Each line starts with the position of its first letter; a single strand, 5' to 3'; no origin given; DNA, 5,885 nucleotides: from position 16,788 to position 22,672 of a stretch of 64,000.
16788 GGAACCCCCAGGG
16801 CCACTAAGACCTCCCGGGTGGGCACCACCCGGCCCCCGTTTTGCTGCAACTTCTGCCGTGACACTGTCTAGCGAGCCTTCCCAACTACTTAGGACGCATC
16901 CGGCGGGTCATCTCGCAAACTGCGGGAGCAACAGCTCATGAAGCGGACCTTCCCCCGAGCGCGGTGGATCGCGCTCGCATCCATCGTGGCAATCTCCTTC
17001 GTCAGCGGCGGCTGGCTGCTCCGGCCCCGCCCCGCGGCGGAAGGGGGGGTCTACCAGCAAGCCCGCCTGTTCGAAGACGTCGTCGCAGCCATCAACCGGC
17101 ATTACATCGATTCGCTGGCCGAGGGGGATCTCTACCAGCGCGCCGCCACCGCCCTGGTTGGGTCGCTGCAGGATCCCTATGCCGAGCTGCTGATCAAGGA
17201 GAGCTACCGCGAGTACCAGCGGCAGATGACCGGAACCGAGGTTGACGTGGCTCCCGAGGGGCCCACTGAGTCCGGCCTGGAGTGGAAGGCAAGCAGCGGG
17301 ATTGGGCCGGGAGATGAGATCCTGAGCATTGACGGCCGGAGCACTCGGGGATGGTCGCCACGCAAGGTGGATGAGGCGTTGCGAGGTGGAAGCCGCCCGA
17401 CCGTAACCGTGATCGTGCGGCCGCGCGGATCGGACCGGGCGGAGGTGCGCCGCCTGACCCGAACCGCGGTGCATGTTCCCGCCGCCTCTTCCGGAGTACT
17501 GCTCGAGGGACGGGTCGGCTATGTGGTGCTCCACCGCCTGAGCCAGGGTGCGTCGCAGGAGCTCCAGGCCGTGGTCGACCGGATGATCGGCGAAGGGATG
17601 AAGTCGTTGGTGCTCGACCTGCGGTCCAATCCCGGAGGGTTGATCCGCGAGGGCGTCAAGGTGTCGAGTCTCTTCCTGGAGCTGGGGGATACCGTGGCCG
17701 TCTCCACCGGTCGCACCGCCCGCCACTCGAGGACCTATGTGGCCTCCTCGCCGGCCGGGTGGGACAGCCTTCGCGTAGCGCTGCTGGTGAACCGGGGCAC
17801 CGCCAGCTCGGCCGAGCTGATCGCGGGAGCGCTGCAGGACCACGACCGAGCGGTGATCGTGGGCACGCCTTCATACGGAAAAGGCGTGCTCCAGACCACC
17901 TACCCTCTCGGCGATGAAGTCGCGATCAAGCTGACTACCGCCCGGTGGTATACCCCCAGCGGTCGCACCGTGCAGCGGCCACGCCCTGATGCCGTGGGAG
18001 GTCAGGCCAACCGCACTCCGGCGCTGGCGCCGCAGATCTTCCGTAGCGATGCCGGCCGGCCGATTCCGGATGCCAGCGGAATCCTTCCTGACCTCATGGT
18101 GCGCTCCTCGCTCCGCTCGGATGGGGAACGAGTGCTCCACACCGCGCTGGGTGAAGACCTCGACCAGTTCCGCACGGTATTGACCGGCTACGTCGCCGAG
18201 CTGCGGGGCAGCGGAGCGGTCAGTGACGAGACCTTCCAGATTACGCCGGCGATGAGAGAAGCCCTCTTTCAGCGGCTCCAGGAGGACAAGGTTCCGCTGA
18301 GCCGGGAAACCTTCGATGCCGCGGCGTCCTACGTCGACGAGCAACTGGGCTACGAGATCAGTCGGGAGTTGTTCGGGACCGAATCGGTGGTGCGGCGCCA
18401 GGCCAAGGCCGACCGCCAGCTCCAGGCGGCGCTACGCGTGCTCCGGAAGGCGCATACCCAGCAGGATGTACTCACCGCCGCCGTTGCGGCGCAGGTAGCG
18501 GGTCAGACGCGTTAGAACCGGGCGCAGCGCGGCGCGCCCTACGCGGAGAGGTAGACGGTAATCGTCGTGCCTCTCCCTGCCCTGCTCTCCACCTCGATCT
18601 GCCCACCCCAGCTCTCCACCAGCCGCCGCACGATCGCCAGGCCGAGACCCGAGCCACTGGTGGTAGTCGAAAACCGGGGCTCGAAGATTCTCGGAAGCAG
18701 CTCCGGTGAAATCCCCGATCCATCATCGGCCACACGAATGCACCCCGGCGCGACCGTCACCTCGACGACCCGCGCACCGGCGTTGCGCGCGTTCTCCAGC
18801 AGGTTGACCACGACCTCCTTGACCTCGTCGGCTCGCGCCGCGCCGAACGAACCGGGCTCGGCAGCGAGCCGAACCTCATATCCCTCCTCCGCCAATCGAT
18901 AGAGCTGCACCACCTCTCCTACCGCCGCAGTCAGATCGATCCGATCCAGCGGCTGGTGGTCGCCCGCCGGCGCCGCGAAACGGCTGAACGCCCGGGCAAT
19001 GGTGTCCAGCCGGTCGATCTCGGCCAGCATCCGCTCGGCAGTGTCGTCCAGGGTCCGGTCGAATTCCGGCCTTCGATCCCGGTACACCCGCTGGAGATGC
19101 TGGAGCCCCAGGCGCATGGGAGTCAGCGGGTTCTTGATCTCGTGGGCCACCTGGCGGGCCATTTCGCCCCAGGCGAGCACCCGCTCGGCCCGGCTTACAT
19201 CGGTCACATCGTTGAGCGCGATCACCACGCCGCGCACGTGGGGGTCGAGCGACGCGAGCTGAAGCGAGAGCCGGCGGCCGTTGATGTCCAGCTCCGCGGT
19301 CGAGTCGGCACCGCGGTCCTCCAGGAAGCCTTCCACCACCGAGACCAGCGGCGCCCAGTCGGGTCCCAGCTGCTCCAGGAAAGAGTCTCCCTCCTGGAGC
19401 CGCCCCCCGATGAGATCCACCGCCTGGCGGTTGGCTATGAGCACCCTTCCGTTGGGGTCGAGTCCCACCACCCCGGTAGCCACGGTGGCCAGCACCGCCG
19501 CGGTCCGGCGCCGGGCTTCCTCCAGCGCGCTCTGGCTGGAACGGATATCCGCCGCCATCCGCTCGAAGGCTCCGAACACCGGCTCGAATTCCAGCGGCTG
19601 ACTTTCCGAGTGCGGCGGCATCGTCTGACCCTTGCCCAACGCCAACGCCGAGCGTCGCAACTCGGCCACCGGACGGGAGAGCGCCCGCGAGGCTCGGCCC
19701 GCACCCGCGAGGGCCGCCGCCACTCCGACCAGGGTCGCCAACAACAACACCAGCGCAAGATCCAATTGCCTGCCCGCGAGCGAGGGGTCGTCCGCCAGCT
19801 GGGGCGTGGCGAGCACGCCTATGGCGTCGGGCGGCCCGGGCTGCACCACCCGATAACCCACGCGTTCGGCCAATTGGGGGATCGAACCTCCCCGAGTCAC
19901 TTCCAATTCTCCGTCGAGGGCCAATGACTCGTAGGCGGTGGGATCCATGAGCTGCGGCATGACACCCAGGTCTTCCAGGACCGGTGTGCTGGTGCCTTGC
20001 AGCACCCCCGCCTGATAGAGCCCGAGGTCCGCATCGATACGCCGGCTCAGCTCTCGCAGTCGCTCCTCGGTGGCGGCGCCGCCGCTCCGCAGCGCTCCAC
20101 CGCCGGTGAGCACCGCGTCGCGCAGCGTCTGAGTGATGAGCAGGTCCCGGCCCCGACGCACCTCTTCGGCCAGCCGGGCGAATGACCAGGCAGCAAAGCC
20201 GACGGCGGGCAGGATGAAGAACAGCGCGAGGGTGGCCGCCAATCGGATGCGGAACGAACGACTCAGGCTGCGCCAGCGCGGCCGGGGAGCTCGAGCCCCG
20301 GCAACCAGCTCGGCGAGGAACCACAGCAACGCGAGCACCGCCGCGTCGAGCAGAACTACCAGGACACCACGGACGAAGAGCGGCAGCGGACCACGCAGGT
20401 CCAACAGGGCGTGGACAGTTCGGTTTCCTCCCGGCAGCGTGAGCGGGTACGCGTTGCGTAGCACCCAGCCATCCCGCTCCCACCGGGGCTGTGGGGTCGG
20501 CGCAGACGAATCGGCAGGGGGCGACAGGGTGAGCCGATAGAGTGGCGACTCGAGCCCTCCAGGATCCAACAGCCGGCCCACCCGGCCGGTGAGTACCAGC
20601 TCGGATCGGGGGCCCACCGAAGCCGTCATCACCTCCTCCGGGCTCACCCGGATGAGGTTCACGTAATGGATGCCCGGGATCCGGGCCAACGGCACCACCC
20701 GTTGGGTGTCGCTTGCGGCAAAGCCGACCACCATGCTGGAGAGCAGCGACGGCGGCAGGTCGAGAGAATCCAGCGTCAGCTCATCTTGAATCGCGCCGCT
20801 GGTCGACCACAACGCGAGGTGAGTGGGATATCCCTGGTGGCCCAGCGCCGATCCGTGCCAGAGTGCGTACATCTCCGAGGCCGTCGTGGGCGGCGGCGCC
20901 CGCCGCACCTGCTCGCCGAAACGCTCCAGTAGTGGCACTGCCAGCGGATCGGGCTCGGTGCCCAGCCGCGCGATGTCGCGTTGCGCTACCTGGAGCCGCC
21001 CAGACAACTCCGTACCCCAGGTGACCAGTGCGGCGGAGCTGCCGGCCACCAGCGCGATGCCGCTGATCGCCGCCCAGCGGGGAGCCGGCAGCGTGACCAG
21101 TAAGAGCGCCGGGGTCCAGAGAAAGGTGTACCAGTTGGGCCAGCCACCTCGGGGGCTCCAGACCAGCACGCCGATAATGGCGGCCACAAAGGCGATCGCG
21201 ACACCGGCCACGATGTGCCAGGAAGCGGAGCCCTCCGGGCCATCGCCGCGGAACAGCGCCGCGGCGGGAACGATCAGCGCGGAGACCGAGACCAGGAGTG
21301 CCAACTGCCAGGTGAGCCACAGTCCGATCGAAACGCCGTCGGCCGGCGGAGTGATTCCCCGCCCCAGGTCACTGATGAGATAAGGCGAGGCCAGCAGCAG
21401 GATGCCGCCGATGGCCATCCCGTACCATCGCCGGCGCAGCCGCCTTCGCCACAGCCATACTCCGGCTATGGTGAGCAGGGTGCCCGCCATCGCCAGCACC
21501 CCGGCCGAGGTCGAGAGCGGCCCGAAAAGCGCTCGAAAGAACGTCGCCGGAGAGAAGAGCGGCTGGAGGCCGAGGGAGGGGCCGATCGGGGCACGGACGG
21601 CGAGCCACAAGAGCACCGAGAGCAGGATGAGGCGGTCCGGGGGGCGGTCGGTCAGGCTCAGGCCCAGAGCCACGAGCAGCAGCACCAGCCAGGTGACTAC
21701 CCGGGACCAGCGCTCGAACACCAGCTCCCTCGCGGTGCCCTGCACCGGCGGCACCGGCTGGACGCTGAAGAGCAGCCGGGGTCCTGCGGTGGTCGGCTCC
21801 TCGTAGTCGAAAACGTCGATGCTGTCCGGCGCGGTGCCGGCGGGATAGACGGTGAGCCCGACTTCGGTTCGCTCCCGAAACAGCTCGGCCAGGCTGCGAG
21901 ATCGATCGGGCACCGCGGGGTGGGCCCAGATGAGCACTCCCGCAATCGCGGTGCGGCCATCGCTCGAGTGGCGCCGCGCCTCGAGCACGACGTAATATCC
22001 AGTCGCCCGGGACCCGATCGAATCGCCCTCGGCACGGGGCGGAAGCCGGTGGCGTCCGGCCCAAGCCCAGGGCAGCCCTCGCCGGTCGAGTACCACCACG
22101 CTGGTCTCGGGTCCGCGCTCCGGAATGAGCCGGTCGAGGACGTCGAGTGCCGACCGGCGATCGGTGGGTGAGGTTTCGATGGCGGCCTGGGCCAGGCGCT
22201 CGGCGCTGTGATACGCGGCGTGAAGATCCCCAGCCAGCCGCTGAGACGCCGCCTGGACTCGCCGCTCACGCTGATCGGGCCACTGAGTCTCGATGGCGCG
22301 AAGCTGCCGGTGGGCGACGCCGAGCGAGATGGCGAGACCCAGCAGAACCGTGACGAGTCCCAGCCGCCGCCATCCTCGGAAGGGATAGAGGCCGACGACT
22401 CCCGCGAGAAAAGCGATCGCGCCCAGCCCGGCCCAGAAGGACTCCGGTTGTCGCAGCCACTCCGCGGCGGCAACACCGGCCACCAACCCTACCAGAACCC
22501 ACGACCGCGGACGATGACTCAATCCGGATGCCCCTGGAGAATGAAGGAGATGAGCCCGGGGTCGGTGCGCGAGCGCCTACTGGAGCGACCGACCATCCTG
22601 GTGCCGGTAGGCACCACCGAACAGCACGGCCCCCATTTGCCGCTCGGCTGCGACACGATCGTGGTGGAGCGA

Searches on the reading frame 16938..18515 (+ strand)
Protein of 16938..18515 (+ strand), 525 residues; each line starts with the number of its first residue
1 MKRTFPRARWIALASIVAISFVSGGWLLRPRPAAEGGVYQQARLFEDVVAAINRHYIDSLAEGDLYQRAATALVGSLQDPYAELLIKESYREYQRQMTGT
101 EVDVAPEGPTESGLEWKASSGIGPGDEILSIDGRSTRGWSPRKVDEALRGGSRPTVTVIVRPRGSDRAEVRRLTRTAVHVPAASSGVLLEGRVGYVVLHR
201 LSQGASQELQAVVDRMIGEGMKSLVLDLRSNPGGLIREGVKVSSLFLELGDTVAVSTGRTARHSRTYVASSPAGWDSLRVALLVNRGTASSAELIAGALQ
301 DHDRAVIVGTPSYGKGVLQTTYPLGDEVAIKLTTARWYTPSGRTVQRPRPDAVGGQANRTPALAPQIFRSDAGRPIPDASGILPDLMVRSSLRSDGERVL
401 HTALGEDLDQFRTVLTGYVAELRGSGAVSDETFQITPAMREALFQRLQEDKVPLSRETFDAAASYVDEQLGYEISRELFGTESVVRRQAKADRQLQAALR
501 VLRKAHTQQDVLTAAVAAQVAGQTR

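Call 85: search_protein_families(library=pfam, proteins=[window:16938-18515:+], max_evalue=0.00001)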
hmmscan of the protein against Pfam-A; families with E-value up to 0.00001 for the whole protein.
window:16938-18515:+ (525 aa): 1 family
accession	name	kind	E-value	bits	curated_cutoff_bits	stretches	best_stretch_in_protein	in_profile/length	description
PF03572.23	Peptidase_S41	-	2e-41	141.8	24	1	192-347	1-156/165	Peptidase family S41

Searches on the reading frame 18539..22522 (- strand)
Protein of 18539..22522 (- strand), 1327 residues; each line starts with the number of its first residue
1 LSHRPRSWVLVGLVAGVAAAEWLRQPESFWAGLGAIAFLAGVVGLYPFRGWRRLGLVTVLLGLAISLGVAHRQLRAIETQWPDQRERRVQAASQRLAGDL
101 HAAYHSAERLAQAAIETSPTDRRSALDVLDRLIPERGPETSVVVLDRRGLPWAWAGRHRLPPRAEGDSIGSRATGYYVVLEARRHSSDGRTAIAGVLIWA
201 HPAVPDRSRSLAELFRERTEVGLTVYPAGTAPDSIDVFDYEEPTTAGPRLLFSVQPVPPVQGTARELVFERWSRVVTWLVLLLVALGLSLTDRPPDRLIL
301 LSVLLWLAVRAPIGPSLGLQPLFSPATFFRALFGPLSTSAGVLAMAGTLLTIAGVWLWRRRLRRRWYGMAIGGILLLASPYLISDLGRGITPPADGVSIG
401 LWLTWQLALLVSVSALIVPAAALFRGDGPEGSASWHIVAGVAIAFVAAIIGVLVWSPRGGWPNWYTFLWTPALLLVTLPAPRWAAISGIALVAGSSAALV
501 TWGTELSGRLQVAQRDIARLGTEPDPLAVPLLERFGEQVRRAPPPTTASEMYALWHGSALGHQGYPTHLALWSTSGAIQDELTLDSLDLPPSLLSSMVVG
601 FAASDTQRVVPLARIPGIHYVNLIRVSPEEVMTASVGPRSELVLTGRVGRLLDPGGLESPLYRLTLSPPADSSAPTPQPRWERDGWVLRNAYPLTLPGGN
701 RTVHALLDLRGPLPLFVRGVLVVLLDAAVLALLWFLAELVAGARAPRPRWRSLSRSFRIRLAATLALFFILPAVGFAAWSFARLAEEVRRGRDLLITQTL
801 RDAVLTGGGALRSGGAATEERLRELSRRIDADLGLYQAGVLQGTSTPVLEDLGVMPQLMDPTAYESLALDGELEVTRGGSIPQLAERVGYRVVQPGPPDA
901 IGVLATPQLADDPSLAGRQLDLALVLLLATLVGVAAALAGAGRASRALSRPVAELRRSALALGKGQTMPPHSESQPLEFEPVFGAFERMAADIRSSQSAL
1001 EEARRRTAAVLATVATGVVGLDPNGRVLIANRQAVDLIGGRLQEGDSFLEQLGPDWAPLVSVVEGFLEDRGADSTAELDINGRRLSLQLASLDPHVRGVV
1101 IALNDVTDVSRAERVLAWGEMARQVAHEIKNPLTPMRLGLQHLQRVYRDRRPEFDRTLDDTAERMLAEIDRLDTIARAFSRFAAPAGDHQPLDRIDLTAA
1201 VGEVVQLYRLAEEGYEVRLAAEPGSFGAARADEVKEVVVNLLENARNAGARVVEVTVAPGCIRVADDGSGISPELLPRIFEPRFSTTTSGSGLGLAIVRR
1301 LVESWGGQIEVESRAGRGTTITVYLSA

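Call 85: search_protein_families(library=pfam, proteins=[window:18539-22522:-], max_evalue=0.00001)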
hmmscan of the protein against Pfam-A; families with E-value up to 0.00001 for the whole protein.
window:18539-22522:- (1327 aa): 2 families
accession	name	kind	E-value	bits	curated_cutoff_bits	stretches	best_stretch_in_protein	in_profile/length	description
PF02518.31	HATPase_c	-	7.3e-25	88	26.4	1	1231-1325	3-107/111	Histidine kinase-, DNA gyrase B-, and HSP90-like ATPase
PF00512.31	HisKA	-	6e-07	29.9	26.9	1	1118-1177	2-62/66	His Kinase A (phospho-acceptor) domain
